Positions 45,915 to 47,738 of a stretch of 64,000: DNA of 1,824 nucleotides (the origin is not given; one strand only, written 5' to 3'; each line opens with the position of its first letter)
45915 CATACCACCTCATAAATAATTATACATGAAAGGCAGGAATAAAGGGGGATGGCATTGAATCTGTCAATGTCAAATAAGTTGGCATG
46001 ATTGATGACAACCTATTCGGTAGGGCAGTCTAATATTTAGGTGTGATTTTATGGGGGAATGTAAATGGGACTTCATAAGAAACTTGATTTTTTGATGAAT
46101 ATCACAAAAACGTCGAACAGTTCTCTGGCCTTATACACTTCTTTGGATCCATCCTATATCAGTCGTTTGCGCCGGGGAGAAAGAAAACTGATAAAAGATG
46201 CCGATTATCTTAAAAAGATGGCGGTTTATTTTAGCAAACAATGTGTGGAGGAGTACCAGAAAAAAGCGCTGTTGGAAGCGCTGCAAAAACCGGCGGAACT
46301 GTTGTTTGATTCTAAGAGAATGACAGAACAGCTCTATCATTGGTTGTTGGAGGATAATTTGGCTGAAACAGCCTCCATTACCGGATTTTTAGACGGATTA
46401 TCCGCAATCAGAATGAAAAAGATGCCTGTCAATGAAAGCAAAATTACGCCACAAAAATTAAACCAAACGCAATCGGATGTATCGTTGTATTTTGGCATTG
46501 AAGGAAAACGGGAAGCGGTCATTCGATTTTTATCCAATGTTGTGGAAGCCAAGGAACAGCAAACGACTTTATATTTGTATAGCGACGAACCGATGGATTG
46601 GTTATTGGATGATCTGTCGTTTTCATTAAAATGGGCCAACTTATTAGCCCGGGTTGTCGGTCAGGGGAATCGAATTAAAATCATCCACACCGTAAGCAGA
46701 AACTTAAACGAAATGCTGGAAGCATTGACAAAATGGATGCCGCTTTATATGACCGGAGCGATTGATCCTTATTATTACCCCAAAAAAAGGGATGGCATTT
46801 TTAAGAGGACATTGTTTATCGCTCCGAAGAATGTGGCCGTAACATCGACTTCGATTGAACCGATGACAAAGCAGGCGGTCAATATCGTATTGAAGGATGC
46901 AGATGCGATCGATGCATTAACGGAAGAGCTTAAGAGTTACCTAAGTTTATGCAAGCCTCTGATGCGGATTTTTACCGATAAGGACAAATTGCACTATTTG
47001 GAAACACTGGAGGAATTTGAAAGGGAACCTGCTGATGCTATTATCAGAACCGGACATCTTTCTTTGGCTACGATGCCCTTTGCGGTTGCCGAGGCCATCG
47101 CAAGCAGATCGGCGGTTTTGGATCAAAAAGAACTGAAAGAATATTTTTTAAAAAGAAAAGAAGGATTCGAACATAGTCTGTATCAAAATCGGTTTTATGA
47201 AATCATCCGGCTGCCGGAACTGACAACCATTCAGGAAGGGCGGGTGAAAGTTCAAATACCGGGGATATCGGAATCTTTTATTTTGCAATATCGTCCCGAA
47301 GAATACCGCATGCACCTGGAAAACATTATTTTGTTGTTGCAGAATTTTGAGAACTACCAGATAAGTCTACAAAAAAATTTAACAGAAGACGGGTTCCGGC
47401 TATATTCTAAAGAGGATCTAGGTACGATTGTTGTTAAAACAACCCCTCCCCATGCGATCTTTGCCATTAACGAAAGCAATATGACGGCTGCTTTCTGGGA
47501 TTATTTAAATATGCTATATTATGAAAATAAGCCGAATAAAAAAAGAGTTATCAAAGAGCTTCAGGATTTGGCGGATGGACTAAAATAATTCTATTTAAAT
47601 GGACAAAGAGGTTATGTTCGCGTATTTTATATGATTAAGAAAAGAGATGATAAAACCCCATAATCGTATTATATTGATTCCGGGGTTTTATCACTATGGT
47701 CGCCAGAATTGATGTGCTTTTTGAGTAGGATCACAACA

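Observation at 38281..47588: Locus built around a 2,444 aa SLH-anchored LRR / beta-helix / GLUG surface protein, with a coupled small ORF and a divergent XRE regulator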

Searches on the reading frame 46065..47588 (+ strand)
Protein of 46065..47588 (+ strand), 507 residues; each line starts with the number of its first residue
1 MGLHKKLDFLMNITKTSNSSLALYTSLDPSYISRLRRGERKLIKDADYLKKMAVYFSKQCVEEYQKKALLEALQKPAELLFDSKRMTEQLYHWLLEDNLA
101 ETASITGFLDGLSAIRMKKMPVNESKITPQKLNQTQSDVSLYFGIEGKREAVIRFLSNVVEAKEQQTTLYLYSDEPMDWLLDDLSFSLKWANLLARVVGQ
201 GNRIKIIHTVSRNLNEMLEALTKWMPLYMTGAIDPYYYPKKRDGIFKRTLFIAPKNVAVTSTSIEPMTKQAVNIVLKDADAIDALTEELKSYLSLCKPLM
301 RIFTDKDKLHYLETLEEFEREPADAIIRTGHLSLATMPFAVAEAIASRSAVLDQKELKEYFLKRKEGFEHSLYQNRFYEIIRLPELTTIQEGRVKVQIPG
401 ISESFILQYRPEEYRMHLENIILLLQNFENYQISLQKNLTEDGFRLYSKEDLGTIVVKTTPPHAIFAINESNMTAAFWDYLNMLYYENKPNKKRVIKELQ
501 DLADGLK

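Call 6: search_protein_families(library=pfam, proteins=[window:46065-47588:+], max_evalue=0.01)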
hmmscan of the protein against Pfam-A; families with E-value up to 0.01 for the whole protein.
window:46065-47588:+ (507 aa): 0 families

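Call 7: search_protein_families(library=ncbifam, proteins=[window:46065-47588:+], max_evalue=0.01)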
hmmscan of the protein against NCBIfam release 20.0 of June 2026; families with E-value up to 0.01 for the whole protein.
window:46065-47588:+ (507 aa): 0 families

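Call 9: search_protein_families(library=pfam, proteins=[window:46065-47588:+], max_evalue=10)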
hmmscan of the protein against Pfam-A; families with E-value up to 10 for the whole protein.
window:46065-47588:+ (507 aa): 2 families
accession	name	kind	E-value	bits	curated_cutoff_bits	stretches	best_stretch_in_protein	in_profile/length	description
PF14974.11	P_C10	-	0.013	16.1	27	1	197-249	17-72/103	Protein C10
PF21870.1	GP180_GOLD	-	0.1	13.2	27.3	1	147-190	26-69/108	GP180, GOLD domain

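Call 12: find_encoding_contigs(protein=window:46065-47588:+, flank=10000, max_places=6)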
Protein window:46065-47588:+ (507 aa): 7 contigs read that carry it; 2 places shown.
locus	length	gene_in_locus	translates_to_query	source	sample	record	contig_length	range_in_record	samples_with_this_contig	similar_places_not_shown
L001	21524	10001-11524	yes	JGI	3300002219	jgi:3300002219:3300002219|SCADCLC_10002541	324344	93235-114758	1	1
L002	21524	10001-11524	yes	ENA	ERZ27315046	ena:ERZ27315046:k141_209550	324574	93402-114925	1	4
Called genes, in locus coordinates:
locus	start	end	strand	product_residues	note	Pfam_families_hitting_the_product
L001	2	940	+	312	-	PF02779:Transket_pyr, PF02780:Transketolase_C, PF22613:Transketolase_C_1 (weak)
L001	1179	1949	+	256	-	PF01869:BcrAD_BadFG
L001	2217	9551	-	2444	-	PF13306:LRR_5, PF00395:SLH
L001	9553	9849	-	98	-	-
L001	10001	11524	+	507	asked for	-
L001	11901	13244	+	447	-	PF01743:PolyA_pol, PF12627:PolyA_pol_RNAbd, PF01966:HD (weak), PF13735:tRNA_NucTran2_2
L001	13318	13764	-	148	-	PF02082:Rrf2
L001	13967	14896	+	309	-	PF00291:PALP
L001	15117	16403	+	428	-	PF01053:Cys_Met_Meta_PP, PF00155:Aminotran_1_2 (weak), PF01041:DegT_DnrJ_EryC1, PF00266:Aminotran_5 (weak)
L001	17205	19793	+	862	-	PF02861:Clp_N, PF13191:AAA_16 (weak), PF00004:AAA, PF17871:AAA_lid_9, PF00004:AAA, PF07724:AAA_2, PF07728:AAA_5, PF10431:ClpB_D2-small, +7 more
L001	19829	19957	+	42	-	-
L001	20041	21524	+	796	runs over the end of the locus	PF10114:PocR, PF00989:PAS, PF08448:PAS_4, PF13426:PAS_9, PF08447:PAS_3, PF00989:PAS, PF08447:PAS_3, PF00990:GGDEF, +3 more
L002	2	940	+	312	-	PF02779:Transket_pyr, PF02780:Transketolase_C, PF22613:Transketolase_C_1 (weak)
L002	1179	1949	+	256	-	PF01869:BcrAD_BadFG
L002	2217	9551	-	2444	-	PF13306:LRR_5, PF00395:SLH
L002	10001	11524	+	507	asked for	-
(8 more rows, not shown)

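Call 13: find_homologous_proteins(query=window:46065-47588:+)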
Query window:46065-47588:+ (507 aa): 762 proteins with E <= 0.001 among 8000 candidates; the best 120 are listed.
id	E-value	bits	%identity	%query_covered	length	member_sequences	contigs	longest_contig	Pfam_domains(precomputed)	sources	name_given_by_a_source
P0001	0.0e+0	1122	100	100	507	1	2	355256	-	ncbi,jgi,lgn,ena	-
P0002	5.3e-200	683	61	100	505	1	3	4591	-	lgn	-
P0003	6.8e-192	657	61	98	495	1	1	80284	-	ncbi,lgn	-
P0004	5.1e-190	650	59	100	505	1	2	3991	-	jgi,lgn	-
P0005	1.3e-187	642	61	98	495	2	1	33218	-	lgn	-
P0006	7.2e-187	640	58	100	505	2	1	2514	-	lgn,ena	-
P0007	2.7e-184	632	57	100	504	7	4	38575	-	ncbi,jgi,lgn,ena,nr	ncbi:MAG: transcriptional regulator [Syntrophomonadaceae bacterium]|nr:transcriptional regulator [Sy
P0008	1.3e-183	629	57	100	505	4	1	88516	-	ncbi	-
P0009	9.5e-183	626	56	100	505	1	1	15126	-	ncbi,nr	ncbi:MAG: Transcriptional regulator [Firmicutes bacterium]|nr:Transcriptional regulator [Bacillota b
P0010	6.2e-182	624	57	99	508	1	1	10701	-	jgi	jgi:hypothetical protein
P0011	3.3e-177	608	54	100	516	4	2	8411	-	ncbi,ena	-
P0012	8.8e-177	607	54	100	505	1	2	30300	-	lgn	-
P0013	5.9e-176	604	54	100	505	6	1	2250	-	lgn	-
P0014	8.6e-176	604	56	100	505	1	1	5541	-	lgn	-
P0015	2.4e-172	592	54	98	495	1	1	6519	-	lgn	-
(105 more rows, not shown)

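Call 18: find_related_loci(query=A1, collection=genome_contigs, flank=10000)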
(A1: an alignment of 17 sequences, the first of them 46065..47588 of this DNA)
Query A1 (507 aa) in genome_contigs; peptide patterns used: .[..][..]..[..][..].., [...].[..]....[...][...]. (x = any residue, [..] = any of these).
304 stretches matched a pattern; 282 encode a relative of the query (tblastn E <= 1e-3); the best 80 are kept; 80 distinct loci.
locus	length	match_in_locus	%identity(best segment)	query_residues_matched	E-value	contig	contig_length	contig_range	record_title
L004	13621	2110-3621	57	1-506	0e+0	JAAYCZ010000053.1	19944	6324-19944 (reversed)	MAG: Syntrophomonadaceae bacterium isolate AS06rmzACSIP_507 74212_AS06, whole genome shotgun sequence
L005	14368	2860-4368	56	3-507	0e+0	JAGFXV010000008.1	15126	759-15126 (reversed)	MAG: Bacillota bacterium isolate CTSoil_071 scaffold_1922, whole genome shotgun sequence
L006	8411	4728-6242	54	1-506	0e+0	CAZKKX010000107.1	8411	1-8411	MAG TPA_asm: uncultured Eubacteriales bacterium isolate SRP241341_co1_263 genome assembly, contig: NODE_8533_length_8411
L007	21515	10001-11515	61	1-507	0e+0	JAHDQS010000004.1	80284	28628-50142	MAG: Clostridia bacterium isolate SM3-B6.2 k141_71234, whole genome shotgun sequence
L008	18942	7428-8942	55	1-506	0e+0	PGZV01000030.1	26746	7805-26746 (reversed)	MAG: Firmicutes bacterium HGW-Firmicutes-2 08E140C01_z5_2013_Ig3399_v2_scaffold_3998, whole genome shotgun sequence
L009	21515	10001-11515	55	1-506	0e+0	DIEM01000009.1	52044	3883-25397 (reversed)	MAG TPA_asm: Firmicutes bacterium UBA5774 UBA5774_contig_71041, whole genome shotgun sequence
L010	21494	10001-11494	52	1-502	8e-177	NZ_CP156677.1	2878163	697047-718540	Phosphitispora sp. TUW77 chromosome, complete genome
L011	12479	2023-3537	54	1-506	1e-175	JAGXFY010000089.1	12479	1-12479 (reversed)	MAG: Clostridiales bacterium isolate LH_M26 k141_1449563, whole genome shotgun sequence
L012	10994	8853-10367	54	1-506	7e-175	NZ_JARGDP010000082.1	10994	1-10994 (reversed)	Petrocella sp. FN5 82, whole genome shotgun sequence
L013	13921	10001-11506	53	1-500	1e-168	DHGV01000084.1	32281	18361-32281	MAG TPA_asm: Pelotomaculum sp. UBA4789 UBA4789_contig_30663, whole genome shotgun sequence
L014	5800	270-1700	53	5-482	4e-169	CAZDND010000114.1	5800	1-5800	MAG TPA_asm: uncultured Syntrophothermus sp. isolate SRP192927_co1_234 genome assembly, contig: NODE_38958_length_5800_c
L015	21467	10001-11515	61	1-507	0e+0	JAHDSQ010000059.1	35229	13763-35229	MAG: Clostridia bacterium isolate SV3-B7.1 k141_65862, whole genome shotgun sequence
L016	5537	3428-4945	49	1-507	6e-164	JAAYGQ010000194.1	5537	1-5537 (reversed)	MAG: Tissierellia bacterium isolate AS09scLD_251 277069_AS09, whole genome shotgun sequence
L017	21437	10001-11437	49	1-482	3e-156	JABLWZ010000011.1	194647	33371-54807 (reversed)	MAG: Bacillota bacterium isolate Ch109 contig11, whole genome shotgun sequence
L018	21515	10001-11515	50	1-507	1e-155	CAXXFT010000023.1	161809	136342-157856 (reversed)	MAG: uncultured Sedimentibacter sp. isolate 90ad4bd6-3e3f-41ea-a839-0ac70987d3d1 genome assembly, contig: contig_23, who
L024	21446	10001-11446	47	1-484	2e-141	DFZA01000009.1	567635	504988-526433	MAG TPA_asm: Peptococcaceae bacterium UBA4068 UBA4068_contig_643, whole genome shotgun sequence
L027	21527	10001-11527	46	1-506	2e-140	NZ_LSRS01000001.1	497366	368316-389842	Sporotomaculum syntrophicum strain FB SPSYN_contig000001, whole genome shotgun sequence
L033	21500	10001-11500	45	1-500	4e-139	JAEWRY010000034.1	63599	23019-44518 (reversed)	MAG: Bacillota bacterium isolate OH_SBrB_85 k127_1054019, whole genome shotgun sequence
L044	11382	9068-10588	44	1-507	8e-137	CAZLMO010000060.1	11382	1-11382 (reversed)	MAG TPA_asm: uncultured Oscillospiraceae bacterium isolate SRP294416_co1_87 genome assembly, contig: NODE_12498_length_1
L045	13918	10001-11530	43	1-507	7e-137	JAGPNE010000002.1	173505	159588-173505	MAG: Candidatus Fermentithermobacillaceae bacterium isolate Gw_SlDig_bin_271 Gw_SlDig_52_length_173505_cov_95.546840, wh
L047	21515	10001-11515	45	1-507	2e-136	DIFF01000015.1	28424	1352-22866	MAG TPA_asm: Peptococcaceae bacterium UBA5755 UBA5755_contig_16347, whole genome shotgun sequence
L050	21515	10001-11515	45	1-507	2e-135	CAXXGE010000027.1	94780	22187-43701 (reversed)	MAG: Vallitaleaceae bacterium isolate 2a2b7994-b44a-4ebb-a176-ceeb0f7df594 genome assembly, contig: contig_27, whole gen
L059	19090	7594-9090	44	1-501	6e-133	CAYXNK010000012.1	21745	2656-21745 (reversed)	MAG TPA_asm: uncultured Oscillospiraceae bacterium isolate SRP192927_co4_654 genome assembly, contig: NODE_4603_length_2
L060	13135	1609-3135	44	1-507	4e-132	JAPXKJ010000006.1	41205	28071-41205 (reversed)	MAG: Bacillota bacterium isolate binned_ad_5.108 NODE_896_length_41205_cov_76.689469, whole genome shotgun sequence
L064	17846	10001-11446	43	1-481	3e-132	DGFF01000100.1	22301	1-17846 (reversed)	MAG TPA_asm: Candidatus Fermentithermobacillaceae bacterium UBA3907 UBA3907_contig_677, whole genome shotgun sequence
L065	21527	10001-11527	45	1-507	3e-132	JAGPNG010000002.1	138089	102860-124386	MAG: Candidatus Fermentithermobacillaceae bacterium isolate Gw_SlDig_bin_38 Gw_SlDig_93_length_138089_cov_169.023615, wh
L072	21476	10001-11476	44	5-491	4e-131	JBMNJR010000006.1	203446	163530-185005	MAG: bacterium isolate SBF912LR0HQ0128 contig_39561, whole genome shotgun sequence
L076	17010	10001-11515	43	3-507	3e-130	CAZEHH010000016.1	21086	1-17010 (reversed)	MAG TPA_asm: uncultured Peptostreptococcaceae bacterium isolate binchicken_co42_314 genome assembly, contig: NODE_3149_l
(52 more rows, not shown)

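Call 19: search_solved_structures(query=A1, max_evalue=1, show_alignments=2)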
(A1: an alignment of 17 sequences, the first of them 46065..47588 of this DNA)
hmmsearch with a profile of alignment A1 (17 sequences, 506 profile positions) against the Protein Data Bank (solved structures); distinct sequences matched with E-value up to 1: 5.
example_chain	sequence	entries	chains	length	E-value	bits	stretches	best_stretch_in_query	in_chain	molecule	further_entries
8bny_A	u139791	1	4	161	0.0026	19.7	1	18-121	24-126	Immunity repressor protein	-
4j19_A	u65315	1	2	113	0.037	15.9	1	33-100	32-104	Homeobox-containing protein 1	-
3g4s_J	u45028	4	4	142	0.098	14.5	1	233-249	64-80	50S ribosomal protein L13P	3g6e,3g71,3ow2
1ffk_G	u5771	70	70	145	0.1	14.4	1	233-249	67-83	RIBOSOMAL PROTEIN L13 | 50S RIBOSOMAL PROTEIN L13 | 50S ribosomal protein L13P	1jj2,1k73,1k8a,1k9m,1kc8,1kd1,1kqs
3nat_A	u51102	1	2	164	0.83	11.4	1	83-178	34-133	Uncharacterized protein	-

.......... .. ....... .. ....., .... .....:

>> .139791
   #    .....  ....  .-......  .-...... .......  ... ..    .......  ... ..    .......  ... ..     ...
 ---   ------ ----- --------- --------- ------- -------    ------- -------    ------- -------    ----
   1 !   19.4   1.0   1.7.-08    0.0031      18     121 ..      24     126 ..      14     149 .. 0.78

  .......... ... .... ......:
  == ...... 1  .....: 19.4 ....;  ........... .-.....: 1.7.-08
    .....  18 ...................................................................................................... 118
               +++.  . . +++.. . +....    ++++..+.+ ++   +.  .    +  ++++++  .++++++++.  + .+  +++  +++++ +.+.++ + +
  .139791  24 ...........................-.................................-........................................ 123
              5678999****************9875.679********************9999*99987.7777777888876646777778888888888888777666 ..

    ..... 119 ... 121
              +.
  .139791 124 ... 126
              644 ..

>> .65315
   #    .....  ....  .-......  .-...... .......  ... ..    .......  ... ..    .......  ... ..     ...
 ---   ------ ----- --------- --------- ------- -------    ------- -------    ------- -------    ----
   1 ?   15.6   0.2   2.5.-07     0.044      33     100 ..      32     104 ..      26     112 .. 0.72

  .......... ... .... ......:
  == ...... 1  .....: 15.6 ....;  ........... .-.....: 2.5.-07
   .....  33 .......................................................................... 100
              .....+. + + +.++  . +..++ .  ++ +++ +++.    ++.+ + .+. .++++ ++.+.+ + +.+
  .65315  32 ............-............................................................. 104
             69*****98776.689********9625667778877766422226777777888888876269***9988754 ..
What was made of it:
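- On XRE-family transcription factor: Only a weak profile hit to the immunity repressor 8bny, E 0.0026 (call 19).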

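Call 32: search_protein_families(library=pfam, proteins=[L009:5430-9569:-, L024:4318-9573:-, L033:3466-9555:-, L050:4468-9567:-, L072:3970-9531:-], max_evalue=0.001)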
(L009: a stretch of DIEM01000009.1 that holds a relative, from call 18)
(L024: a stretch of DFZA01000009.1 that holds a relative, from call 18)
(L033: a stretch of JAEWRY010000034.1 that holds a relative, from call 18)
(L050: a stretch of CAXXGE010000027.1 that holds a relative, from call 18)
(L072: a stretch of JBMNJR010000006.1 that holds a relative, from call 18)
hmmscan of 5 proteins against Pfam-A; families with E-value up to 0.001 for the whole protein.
L009:5430-9569:- (1379 aa): 3 families
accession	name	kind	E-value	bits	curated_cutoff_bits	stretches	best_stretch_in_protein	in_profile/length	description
PF00395.25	SLH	-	2.4e-33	114.3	20.8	3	1197-1239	2-44/44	S-layer homology domain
PF07581.17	Glug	-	1.3e-24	85.3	20.5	4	652-676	2-27/28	The GLUG motif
PF22585.3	Sialidase-like_CBM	-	0.00059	20.2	27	0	413-478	64-126/156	Sialidase-like, CBM domain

L024:4318-9573:- (1751 aa): 4 families
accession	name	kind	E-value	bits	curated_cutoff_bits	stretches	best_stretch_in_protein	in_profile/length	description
PF13306.12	LRR_5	-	5.1e-42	143.2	27.7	2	75-202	1-127/127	BspA type Leucine rich repeat region (6 copies)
PF00395.25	SLH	-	1.5e-27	95.7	20.8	3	1568-1611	1-44/44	S-layer homology domain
PF07581.17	Glug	-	2.4e-20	71.9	20.5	2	1100-1126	5-28/28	The GLUG motif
PF00041.27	fn3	-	8.7e-05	23.1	25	1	1238-1319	7-72/84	Fibronectin type III domain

L033:3466-9555:- (2029 aa): 4 families
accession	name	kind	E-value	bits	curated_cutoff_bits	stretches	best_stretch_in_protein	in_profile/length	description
PF00395.25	SLH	-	1.3e-28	99.1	20.8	3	1912-1953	2-44/44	S-layer homology domain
PF12733.13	Cadherin-like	-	5.4e-16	59.3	24.2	1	1532-1611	4-88/89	Cadherin-like beta sandwich domain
PF02412.23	TSP_3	-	1.9e-14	53.5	25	1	83-106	13-36/36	Thrombospondin type 3 repeat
PF23197.1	IG_AIR9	-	0.00014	22.1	27.5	0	1017-1064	37-83/87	AIR9 A9 domain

L050:4468-9567:- (1699 aa): 3 families
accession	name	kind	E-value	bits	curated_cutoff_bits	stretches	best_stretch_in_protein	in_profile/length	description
PF00395.25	SLH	-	3.9e-32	110.4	20.8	3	1518-1561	1-44/44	S-layer homology domain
PF12733.13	Cadherin-like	-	3.1e-14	53.6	24.2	1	1239-1326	1-88/89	Cadherin-like beta sandwich domain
PF07581.17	Glug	-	2.6e-06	27.9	20.5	1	937-963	2-28/28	The GLUG motif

L072:3970-9531:- (1853 aa): 5 families
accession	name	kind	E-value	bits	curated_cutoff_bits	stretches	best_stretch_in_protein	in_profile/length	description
PF07581.17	Glug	-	3.1e-22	77.8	20.5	4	840-863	3-27/28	The GLUG motif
PF13290.12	CHB_HEX_C_1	-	5.2e-17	62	22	1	495-560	7-66/67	Chitobiase/beta-hexosaminidase C-terminal domain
PF00395.25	SLH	-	4e-16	59.1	20.8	2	166-208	2-44/44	S-layer homology domain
PF13287.12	Fn3_assoc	-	4.8e-15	55.8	23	1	500-563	1-58/59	Fn3 associated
PF00041.27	fn3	-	2.5e-05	24.8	25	1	1226-1310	10-75/84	Fibronectin type III domain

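Call 33: search_protein_families(library=pfam, proteins=[L027:8928-9497:-, L027:8344-8838:-, L027:2119-8316:-, L027:975-2147:-, L017:8001-9437:-, L017:7210-7872:-, L044:6378-8510:-, L044:5556-6374:-, L059:6429-7112:-, L059:3263-5674:-], max_evalue=0.001)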
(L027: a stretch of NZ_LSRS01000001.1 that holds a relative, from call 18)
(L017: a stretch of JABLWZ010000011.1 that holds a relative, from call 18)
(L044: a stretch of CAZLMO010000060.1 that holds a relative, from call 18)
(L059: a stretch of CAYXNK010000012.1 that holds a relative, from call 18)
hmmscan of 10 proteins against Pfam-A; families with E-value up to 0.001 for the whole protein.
L027:8928-9497:- (189 aa): 0 families

L027:8344-8838:- (164 aa): 0 families

L027:2119-8316:- (2065 aa): 0 families

L027:975-2147:- (390 aa): 3 families
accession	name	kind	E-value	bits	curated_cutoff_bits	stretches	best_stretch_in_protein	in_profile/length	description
PF13240.11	Zn_Ribbon_1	-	3.9e-06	26.9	25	1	368-390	1-23/23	zinc-ribbon domain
PF12773.13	DZR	-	0.00036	21.1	27.3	1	365-388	11-32/45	Double zinc ribbon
PF13248.11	Zn_ribbon_3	-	0.00091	19.1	27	0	369-388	5-24/26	zinc-ribbon domain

L017:8001-9437:- (478 aa): 2 families
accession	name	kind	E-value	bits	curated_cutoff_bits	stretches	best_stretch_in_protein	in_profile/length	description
PF00196.25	GerE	-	1.3e-16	60.4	23.5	1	415-468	3-56/57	Bacterial regulatory proteins, luxR family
PF08281.18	Sigma70_r4_2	-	5.5e-05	23.2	25.7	1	414-457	10-54/54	Sigma-70, region 4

L017:7210-7872:- (220 aa): 0 families

L044:6378-8510:- (710 aa): 0 families

L044:5556-6374:- (272 aa): 1 family
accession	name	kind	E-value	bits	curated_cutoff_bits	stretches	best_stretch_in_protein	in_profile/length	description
PF01790.23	LGT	-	7.3e-31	107.8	24.9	1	8-231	5-211/240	Prolipoprotein diacylglyceryl transferase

L059:6429-7112:- (227 aa): 2 families
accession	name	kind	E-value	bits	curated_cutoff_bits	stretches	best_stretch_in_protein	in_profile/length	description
PF13240.11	Zn_Ribbon_1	-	6.2e-05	23.1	25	1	20-42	1-23/23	zinc-ribbon domain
PF12773.13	DZR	-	0.00037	21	27.3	1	21-42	1-22/45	Double zinc ribbon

L059:3263-5674:- (803 aa): 2 families
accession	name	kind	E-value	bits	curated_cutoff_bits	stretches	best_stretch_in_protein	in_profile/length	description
PF00082.27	Peptidase_S8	-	9.7e-29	101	21.8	1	253-536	3-273/288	Subtilase family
PF13240.11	Zn_Ribbon_1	-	1.8e-06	28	25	1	7-29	1-23/23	zinc-ribbon domain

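Call 39: predict_structure(alignment_id=A1)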
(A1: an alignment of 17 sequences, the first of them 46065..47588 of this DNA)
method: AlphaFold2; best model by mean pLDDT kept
length: 507 residues; sequences in the alignment: 17
mean_pLDDT: 77.7   pTM: 0.62
mean pLDDT of the five models: 77.7, 77.4, 75.5, 74.1, 72.9
residues with pLDDT >= 90: 121; 70-90: 269; 50-70: 70; < 50: 47
segments of 3 or more residues with pLDDT < 50: 98-136, 212-216, 241-243
pLDDT, mean of each block of 10 residues (from residue 1): 82 75 77 72 74 89 78 70 82 67 37 34 31 51 87 91 80 76 77 83 78 50 62 72 64 91 68 88 89 79 79 87 90 91 88 81 90 93 90 83 77 96 96 81 82 84 79 75 83 95 93
secondary structure, 60 per line:
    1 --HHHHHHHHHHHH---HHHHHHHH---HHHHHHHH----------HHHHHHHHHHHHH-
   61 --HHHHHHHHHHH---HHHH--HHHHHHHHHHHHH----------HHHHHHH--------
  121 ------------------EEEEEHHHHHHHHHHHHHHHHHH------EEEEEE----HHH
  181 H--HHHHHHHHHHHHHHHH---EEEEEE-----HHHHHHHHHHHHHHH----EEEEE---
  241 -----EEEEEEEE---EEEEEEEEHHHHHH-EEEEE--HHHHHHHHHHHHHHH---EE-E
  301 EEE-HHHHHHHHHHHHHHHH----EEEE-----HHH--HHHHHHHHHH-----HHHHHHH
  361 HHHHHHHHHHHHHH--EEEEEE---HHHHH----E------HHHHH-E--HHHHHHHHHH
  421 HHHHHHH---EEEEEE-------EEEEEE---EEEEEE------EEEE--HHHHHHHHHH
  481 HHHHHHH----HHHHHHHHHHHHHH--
elements in order: H3-14 H18-25 H29-36 H47-59 H63-73 H77-80 H83-95 H106-112 E139-143 H144-161 E168-173 H178-181 H184-199 E203-208 H214-228 E233-237 E246-253 E257-264 H265-270 E272-276 H279-293 E300-303 H305-320 E325-328 H339-348 H354-374 E377-382 H386-390 H402-406 H411-427 E431-436 E444-449 E453-458 E465-468 H471-487 H492-505
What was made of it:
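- The regulator model is only moderately confident (pLDDT 77.7, pTM 0.62; call 39).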
